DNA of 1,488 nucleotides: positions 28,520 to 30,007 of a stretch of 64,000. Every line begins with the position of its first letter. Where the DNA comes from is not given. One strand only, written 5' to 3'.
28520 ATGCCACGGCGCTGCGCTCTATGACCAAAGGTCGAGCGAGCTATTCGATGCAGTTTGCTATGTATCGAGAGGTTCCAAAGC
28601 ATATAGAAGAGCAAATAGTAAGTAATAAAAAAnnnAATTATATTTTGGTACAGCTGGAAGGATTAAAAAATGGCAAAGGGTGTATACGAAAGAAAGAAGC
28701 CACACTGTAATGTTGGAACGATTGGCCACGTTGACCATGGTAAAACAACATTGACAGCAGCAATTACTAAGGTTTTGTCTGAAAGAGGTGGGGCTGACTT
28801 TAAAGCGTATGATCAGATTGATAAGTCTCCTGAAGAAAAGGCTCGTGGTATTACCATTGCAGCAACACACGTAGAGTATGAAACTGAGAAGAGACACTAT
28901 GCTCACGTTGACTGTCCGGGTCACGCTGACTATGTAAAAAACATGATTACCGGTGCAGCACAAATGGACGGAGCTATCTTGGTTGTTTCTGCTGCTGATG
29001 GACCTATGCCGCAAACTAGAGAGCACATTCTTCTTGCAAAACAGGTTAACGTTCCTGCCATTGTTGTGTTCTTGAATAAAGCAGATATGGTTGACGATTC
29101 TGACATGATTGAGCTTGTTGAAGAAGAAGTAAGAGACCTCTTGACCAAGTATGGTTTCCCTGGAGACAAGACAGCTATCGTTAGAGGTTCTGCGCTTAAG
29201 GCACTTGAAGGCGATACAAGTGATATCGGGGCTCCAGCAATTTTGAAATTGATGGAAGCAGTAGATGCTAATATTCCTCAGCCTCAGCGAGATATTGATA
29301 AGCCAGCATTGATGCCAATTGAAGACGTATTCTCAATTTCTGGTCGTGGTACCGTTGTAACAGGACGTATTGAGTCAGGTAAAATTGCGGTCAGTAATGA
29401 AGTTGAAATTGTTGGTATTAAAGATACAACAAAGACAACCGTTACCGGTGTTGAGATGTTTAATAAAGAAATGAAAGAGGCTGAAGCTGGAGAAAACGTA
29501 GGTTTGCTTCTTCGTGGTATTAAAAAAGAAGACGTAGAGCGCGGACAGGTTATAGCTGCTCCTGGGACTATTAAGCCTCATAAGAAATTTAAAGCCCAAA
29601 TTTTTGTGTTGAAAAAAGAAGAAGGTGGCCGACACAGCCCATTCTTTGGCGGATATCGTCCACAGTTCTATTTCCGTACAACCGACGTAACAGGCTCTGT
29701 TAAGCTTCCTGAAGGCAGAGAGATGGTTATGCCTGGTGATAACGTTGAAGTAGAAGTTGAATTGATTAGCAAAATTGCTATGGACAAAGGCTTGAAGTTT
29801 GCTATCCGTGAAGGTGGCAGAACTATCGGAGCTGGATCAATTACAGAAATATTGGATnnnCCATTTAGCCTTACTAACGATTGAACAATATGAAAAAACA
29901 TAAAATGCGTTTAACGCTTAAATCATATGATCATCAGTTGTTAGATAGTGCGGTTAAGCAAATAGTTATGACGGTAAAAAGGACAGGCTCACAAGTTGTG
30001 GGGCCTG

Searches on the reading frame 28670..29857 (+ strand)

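Call 67: search_protein_families(library=pfam, proteins=[window:28670-29857:+], max_evalue=0.00001)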
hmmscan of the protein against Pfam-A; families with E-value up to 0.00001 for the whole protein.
window:28670-29857:+ (396 aa): 3 families
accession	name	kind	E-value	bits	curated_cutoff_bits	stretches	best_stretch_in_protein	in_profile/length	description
PF00009.33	GTP_EFTU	-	1.4e-63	214.4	26.5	1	10-203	1-187/188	Elongation factor Tu GTP binding domain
PF03143.23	GTP_EFTU_D3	-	2.5e-39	134.3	27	1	300-394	1-105/106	Elongation factor Tu C-terminal domain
PF03144.31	GTP_EFTU_D2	-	1.5e-19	70.7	30.3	1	227-296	1-73/73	Elongation factor Tu domain 2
